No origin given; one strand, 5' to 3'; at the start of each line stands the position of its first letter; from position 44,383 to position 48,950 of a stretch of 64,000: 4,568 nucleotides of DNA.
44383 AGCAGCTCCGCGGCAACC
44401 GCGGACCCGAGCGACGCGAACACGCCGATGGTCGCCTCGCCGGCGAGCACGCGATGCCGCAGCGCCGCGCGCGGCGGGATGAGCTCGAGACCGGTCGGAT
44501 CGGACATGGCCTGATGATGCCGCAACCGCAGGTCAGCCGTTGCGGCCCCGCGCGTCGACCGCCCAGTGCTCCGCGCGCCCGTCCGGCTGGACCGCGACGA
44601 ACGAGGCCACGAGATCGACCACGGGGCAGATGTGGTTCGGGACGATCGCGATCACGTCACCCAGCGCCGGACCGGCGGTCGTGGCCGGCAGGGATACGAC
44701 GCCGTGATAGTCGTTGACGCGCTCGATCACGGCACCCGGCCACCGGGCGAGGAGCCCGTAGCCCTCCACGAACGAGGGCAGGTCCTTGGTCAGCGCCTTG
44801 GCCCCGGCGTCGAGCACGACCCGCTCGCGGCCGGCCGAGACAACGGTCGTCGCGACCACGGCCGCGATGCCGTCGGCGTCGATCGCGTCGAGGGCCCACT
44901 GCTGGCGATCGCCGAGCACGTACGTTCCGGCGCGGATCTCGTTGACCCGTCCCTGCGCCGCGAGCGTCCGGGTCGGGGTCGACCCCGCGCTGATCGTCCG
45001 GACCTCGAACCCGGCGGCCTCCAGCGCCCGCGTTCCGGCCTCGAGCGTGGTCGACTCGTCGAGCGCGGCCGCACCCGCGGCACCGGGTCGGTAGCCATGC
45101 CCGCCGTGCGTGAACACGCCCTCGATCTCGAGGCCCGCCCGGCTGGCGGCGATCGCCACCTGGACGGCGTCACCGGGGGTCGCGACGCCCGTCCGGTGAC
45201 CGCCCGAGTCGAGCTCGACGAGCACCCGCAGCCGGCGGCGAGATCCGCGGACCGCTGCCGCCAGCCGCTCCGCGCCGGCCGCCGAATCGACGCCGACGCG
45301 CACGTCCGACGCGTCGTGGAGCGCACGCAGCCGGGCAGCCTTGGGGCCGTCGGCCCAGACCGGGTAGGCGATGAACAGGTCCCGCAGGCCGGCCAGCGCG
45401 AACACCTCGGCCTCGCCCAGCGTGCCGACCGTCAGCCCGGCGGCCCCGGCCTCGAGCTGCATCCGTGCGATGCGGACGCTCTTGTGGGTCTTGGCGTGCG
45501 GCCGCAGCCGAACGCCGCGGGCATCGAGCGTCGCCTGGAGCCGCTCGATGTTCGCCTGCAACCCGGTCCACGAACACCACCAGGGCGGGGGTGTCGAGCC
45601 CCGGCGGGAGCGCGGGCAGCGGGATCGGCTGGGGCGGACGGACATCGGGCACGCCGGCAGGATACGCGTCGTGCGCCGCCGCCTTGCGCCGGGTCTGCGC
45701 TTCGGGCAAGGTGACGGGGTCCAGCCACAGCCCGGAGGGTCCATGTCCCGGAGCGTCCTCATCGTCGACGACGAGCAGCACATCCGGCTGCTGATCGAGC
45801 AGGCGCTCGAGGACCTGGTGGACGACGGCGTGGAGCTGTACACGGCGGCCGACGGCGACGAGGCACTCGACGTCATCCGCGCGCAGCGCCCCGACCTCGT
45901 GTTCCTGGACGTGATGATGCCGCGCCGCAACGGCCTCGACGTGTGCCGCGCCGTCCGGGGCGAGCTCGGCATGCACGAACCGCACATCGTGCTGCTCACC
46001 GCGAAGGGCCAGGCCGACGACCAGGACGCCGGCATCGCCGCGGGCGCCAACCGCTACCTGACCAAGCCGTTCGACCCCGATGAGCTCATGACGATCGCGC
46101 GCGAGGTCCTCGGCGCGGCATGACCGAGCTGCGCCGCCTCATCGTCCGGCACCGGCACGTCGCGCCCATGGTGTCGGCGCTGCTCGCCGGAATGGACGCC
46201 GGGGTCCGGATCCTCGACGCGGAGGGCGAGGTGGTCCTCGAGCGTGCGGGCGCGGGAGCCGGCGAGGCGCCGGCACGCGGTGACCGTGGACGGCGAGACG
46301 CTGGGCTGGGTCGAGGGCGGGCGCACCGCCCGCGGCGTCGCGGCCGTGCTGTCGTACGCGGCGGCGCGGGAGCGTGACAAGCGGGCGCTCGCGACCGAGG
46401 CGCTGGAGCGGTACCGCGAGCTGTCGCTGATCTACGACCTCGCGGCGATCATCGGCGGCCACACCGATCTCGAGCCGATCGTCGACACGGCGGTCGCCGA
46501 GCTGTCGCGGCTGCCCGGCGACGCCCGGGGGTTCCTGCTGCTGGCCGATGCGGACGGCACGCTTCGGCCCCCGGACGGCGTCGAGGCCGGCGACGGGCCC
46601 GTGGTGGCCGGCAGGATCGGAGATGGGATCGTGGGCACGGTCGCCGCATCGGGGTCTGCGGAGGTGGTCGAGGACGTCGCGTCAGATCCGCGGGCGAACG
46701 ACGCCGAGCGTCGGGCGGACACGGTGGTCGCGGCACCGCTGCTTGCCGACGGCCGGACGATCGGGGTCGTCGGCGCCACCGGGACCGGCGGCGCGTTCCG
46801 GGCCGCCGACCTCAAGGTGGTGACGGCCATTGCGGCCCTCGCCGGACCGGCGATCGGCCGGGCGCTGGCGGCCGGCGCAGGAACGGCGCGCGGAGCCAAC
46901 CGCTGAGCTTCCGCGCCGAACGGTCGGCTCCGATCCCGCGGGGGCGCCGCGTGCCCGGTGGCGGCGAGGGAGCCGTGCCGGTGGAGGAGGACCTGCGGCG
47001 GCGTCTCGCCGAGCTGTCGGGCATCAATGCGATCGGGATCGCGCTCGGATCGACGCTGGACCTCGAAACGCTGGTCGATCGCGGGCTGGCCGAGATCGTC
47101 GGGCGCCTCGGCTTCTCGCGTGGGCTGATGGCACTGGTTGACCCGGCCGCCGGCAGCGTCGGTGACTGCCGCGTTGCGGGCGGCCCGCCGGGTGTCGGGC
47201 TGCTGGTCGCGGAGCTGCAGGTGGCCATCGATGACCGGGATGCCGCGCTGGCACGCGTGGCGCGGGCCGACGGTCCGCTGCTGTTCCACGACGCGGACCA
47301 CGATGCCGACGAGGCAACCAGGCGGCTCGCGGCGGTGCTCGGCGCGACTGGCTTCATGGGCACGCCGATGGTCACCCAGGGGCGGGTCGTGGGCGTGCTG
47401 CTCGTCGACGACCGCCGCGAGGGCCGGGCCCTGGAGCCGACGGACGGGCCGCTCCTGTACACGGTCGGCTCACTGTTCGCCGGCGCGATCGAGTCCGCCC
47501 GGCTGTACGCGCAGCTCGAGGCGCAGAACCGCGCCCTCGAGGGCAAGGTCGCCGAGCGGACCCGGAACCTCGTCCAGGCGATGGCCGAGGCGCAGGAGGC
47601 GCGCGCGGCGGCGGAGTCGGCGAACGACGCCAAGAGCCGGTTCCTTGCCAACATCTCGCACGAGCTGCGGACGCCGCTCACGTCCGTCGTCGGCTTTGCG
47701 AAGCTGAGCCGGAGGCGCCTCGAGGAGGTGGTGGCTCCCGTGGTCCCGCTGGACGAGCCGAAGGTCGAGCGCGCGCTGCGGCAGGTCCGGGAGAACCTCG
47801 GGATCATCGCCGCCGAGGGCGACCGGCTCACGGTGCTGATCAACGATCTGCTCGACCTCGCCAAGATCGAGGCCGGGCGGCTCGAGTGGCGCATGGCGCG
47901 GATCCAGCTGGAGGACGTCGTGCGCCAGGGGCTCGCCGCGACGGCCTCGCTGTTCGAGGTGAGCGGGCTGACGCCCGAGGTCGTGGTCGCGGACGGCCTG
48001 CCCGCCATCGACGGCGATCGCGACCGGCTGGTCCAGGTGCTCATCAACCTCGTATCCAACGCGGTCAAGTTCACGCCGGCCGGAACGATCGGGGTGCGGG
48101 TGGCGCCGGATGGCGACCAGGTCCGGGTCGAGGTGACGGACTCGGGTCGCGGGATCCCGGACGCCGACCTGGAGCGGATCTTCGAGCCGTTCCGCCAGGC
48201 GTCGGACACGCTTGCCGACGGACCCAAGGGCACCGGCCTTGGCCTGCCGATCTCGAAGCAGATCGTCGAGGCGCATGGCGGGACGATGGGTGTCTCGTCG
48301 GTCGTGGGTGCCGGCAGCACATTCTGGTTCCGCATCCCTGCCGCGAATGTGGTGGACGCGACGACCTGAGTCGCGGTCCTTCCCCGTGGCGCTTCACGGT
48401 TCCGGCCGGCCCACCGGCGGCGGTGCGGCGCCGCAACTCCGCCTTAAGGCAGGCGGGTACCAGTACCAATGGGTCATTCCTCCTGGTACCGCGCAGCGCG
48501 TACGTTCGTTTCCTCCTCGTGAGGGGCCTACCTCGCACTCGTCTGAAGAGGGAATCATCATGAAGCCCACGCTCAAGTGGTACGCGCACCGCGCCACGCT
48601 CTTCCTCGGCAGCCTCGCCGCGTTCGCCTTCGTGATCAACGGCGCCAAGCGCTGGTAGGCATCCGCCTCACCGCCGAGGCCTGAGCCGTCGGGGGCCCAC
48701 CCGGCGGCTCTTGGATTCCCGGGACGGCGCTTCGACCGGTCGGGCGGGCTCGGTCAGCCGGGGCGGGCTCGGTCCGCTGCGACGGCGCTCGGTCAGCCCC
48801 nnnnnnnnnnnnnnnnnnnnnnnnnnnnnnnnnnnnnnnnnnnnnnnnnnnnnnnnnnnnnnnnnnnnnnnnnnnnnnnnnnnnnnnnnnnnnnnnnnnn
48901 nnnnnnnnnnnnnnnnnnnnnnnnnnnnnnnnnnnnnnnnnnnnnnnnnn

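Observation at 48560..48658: Unannotated pair of paralogous 32-aa membrane microproteins ending in G-A-K-R-W (copy 1)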

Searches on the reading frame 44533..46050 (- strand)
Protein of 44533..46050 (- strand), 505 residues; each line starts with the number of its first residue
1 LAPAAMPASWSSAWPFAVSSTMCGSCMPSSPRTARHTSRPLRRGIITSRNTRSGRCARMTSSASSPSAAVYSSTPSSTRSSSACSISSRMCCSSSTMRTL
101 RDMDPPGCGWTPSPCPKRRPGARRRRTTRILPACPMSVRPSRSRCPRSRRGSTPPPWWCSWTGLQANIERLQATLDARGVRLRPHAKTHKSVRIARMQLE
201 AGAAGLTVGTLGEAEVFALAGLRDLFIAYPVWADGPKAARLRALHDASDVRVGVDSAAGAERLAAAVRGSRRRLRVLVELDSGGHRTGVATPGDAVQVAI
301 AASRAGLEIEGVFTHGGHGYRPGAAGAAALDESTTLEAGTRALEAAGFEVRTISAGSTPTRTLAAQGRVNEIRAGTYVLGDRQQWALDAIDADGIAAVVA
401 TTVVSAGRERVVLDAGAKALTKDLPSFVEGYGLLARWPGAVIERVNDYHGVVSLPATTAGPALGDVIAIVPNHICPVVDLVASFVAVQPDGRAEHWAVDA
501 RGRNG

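Call 24: search_protein_families(library=pfam, proteins=[window:44533-46050:-], max_evalue=0.1)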
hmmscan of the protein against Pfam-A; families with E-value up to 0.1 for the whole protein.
window:44533-46050:- (505 aa): 2 families
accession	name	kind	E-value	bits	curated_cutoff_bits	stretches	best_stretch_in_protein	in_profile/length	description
PF01168.26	Ala_racemase_N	-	8.6e-28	98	24.1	1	164-382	6-219/220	Alanine racemase, N-terminal domain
PF14031.13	D-ser_dehydrat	-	8.6e-18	65.2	22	1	396-486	1-96/97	Putative serine dehydratase domain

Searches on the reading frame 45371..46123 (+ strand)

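Call 24: search_protein_families(library=pfam, proteins=[window:45371-46123:+], max_evalue=0.1)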
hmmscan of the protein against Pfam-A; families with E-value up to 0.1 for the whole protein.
window:45371-46123:+ (250 aa): 2 families
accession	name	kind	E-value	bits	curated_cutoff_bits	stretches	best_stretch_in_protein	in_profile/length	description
PF00072.30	Response_reg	-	2.7e-28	98.8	30.2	1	129-242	1-109/111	Response regulator receiver domain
PF23198.2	PDE8A_N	-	0.061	13.7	29.6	1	158-230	39-115/147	PDE8A-like, N-terminal domain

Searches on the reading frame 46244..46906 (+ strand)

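Call 24: search_protein_families(library=pfam, proteins=[window:46244-46906:+], max_evalue=0.1)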
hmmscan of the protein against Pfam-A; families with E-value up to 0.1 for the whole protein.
window:46244-46906:+ (220 aa): 3 families
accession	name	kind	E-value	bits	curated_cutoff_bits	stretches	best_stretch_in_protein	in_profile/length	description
PF13185.12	GAF_2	-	9e-17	62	28.6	1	74-204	2-135/136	GAF domain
PF01590.32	GAF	-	7.2e-16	59.4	22.4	1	75-204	1-133/133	GAF domain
PF13492.12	GAF_3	-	2.4e-06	28.4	27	1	75-204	1-127/129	GAF domain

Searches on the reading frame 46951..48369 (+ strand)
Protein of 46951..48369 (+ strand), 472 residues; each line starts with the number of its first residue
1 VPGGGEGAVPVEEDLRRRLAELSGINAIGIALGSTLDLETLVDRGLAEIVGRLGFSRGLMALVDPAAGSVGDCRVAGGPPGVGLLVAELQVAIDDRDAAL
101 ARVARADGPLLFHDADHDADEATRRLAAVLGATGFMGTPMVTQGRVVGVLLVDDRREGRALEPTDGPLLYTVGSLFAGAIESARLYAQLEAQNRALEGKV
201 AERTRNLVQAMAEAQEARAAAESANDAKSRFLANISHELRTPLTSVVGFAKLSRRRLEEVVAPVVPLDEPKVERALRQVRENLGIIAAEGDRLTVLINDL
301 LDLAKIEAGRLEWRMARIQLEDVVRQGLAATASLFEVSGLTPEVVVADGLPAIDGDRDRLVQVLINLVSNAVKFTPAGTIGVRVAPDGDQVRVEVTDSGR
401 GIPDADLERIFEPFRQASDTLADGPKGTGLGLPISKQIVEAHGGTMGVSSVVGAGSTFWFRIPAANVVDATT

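Call 11: search_protein_families(library=pfam, proteins=[window:46951-48369:+], max_evalue=0.001)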
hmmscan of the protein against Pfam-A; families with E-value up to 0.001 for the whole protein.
window:46951-48369:+ (472 aa): 6 families
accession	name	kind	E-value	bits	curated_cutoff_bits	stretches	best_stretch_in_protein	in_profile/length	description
PF02518.31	HATPase_c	-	1.4e-32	112.8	26.4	1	355-465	1-110/111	Histidine kinase-, DNA gyrase B-, and HSP90-like ATPase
PF00512.31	HisKA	-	2.3e-18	66.4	26.9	1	227-309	1-66/66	His Kinase A (phospho-acceptor) domain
PF13185.12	GAF_2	-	2.2e-08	34.8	28.6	1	36-181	2-136/136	GAF domain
PF01590.32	GAF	-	4.8e-07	30.8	22.4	1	37-180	1-133/133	GAF domain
PF13581.12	HATPase_c_2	-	4.4e-05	23.9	27.4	1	364-441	40-111/127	Histidine kinase-like ATPase domain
PF13492.12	GAF_3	-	0.00041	21.2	27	1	92-181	49-128/129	GAF domain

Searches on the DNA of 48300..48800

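Call 48: search_rna_families(source=window, start=48300, end=48800, threshold=evalue, max_evalue=10)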
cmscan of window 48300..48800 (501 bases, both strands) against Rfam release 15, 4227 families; matches with E-value up to 10: 2.
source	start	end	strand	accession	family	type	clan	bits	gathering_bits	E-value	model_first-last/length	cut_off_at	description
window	48371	48402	-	RF00173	Hairpin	Gene; ribozyme;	-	14.7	65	3.7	1-52/52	no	Hairpin ribozyme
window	48330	48382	+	RF02470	Ms_IGR-8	Gene; sRNA;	-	13.9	44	2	1-63/63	no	Mycobacterium sRNA Ms_IGR-8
